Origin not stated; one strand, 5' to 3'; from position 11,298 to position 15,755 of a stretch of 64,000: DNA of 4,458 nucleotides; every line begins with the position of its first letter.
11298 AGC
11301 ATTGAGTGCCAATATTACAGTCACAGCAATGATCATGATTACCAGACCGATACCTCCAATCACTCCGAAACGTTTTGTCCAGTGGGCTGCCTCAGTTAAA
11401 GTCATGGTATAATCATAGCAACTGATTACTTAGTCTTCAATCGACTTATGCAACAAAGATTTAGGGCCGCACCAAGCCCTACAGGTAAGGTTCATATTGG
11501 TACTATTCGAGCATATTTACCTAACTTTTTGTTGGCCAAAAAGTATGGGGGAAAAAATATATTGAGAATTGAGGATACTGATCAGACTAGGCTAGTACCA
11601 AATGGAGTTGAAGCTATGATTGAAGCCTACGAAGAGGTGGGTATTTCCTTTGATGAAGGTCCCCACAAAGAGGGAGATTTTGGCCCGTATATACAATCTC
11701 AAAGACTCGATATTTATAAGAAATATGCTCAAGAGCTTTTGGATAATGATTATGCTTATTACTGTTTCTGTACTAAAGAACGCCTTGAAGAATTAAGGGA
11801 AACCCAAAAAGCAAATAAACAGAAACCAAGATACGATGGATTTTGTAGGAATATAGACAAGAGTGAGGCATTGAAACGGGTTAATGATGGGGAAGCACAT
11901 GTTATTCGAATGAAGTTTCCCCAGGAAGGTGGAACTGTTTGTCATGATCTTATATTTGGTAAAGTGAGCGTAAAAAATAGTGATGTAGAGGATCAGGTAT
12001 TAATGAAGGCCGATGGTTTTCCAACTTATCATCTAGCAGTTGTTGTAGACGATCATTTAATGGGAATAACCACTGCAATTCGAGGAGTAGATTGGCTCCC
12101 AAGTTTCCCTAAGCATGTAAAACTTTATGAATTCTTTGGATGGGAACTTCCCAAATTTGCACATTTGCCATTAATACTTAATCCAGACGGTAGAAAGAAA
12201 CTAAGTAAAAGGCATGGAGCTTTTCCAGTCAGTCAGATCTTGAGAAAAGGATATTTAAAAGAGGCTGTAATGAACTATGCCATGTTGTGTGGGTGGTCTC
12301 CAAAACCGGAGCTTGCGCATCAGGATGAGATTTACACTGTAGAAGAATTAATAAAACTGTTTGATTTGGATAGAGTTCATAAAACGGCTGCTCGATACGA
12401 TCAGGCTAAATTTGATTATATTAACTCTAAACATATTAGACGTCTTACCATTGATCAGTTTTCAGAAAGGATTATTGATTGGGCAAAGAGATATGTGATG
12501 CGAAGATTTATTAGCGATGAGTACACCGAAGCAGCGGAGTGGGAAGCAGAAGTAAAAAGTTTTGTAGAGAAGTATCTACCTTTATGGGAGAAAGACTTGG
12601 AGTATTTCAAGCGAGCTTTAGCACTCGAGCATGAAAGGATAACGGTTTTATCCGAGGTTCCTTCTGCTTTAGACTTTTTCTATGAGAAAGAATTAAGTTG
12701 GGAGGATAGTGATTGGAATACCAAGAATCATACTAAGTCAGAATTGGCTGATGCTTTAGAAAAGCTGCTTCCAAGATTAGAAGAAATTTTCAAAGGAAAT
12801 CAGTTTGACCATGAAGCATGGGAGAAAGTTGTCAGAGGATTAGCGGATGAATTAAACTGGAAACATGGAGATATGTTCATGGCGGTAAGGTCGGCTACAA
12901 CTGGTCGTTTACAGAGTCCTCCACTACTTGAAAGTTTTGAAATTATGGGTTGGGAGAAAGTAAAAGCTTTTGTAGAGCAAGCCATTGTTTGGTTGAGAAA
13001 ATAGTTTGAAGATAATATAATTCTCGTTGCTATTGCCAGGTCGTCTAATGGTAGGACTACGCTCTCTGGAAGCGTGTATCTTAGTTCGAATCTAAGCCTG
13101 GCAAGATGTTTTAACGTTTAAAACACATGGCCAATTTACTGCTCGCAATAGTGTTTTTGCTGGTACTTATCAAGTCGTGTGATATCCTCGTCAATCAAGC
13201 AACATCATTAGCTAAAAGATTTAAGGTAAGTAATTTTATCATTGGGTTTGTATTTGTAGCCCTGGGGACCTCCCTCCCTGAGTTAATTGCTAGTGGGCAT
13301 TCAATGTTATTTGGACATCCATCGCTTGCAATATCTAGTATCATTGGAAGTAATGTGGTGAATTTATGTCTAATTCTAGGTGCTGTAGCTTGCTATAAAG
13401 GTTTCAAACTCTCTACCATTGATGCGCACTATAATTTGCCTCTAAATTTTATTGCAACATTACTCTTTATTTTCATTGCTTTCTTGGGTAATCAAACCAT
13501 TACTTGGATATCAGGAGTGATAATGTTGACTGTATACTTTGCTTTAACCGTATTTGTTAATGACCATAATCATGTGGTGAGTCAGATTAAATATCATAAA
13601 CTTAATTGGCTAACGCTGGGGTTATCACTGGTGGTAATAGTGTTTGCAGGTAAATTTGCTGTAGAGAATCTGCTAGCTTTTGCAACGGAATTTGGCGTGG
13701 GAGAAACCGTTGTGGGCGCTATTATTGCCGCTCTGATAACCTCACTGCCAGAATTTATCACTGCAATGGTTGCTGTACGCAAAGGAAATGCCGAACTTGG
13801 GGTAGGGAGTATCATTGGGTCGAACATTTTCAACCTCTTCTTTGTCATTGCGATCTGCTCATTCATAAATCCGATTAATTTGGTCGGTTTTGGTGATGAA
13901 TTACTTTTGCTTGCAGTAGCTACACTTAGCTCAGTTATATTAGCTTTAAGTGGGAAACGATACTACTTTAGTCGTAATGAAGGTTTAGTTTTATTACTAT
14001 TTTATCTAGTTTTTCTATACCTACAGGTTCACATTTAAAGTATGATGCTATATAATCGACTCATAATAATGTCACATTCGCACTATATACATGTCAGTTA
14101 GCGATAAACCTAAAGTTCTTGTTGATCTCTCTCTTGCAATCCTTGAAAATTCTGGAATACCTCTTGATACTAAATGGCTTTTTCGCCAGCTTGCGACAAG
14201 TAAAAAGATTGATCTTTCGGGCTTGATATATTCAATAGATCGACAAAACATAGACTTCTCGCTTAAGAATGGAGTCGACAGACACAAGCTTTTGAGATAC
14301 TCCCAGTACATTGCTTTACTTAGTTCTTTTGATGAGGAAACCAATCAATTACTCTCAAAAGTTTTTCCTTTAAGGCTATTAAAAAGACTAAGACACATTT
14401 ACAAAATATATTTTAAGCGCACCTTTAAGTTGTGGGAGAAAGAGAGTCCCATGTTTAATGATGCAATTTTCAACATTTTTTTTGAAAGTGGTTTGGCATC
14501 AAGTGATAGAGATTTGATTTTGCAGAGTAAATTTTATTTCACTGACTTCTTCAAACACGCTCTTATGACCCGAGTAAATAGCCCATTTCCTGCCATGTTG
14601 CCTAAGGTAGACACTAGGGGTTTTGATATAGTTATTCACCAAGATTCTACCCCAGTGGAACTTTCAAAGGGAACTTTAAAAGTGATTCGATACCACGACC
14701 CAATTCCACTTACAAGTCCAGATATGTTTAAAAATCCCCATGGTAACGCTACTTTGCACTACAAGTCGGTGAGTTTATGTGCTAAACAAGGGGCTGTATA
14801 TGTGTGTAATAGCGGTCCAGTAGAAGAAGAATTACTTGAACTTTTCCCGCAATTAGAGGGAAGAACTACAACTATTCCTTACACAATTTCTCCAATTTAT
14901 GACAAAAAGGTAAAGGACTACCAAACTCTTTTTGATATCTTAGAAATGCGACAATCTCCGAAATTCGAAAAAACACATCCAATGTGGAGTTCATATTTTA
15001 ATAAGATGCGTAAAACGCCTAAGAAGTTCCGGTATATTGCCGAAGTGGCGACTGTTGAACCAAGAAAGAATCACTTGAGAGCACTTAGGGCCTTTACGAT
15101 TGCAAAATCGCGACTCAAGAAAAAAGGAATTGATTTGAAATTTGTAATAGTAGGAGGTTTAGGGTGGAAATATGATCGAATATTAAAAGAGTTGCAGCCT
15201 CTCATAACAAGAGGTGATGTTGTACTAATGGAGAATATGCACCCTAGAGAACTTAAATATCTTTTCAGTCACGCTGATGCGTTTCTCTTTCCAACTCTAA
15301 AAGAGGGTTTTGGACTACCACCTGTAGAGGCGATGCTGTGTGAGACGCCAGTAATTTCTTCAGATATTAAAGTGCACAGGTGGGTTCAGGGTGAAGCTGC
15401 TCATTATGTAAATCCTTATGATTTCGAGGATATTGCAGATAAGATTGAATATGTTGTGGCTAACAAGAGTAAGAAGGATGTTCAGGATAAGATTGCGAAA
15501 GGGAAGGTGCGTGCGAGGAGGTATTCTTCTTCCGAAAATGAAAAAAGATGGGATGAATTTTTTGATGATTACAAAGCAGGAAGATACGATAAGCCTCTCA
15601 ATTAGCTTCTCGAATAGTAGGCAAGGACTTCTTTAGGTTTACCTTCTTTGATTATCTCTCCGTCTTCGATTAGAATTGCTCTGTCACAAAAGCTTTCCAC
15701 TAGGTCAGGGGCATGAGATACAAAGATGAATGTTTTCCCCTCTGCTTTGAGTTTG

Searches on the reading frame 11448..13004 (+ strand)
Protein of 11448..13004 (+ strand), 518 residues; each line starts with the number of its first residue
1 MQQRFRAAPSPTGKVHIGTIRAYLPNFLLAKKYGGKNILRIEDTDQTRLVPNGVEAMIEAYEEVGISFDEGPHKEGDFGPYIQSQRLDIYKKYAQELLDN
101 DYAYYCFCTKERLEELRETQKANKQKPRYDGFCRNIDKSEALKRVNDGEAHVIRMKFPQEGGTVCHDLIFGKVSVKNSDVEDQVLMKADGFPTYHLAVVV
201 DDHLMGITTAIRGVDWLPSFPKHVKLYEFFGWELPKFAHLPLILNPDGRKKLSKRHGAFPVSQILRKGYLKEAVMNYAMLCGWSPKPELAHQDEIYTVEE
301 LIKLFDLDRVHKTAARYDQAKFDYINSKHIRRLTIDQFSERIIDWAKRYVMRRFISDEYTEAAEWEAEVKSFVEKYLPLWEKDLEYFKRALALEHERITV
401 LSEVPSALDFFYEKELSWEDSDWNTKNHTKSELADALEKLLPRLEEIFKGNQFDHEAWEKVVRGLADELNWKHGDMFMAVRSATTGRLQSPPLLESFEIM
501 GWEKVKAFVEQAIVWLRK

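Call 52: search_protein_families(library=ncbifam, proteins=[window:11448-13004:+], max_evalue=1e-10)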
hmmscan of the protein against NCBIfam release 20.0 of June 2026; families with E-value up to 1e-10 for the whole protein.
window:11448-13004:+ (518 aa): 10 families
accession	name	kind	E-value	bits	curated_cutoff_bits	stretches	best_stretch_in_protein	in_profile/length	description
TIGR00464.1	gltX_bact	equivalog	4e-138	461.2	289.95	1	4-510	3-464/470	glutamate--tRNA ligase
TIGR03838.1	queuosine_YadB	equivalog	8.3e-61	205.8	276.7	1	6-289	4-263/272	tRNA glutamyl-Q(34) synthetase GluQRS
NF004314.0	PRK05710.1-3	equivalog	4.2e-58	197.1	256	1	6-314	10-291/297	tRNA glutamyl-Q(34) synthetase GluQRS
NF004315.1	PRK05710.1-4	equivalog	2.4e-57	194.4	250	1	5-275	1-271/274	tRNA glutamyl-Q(34) synthetase GluQRS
NF004313.0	PRK05710.1-2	equivalog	1.4e-44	152.5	380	1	4-274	6-264/299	tRNA glutamyl-Q(34) synthetase GluQRS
NF004312.0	PRK05710.1-1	equivalog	3.8e-41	141.4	453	1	6-262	17-247/306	tRNA glutamyl-Q(34) synthetase GluQRS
NF003169.0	PRK04156.1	equivalog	3.1e-37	128.5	516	1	4-239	103-328/567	glutamate--tRNA ligase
TIGR00463.1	gltX_arch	equivalog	2.9e-33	115.2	401.75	1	6-241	97-320/560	glutamate--tRNA ligase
TIGR00440.1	glnS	equivalog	5.1e-13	48.7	425.8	1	5-215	3-206/524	glutamine--tRNA ligase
NF011291.0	PRK14703.1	equivalog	4.7e-11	41.7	681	1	6-156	35-180/769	glutamine--tRNA ligase/YqeY domain fusion protein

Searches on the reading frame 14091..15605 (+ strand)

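Call 52: search_protein_families(library=ncbifam, proteins=[window:14091-15605:+], max_evalue=1e-10)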
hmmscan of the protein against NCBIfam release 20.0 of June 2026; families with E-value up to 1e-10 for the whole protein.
window:14091-15605:+ (504 aa): 1 family
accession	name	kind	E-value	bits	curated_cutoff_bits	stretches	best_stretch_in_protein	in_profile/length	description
TIGR04047.1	MSMEG_0565_glyc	hypoth_equivalog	1.9e-19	70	259.85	1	314-479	194-359/373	MSMEG_0565 family glycosyltransferase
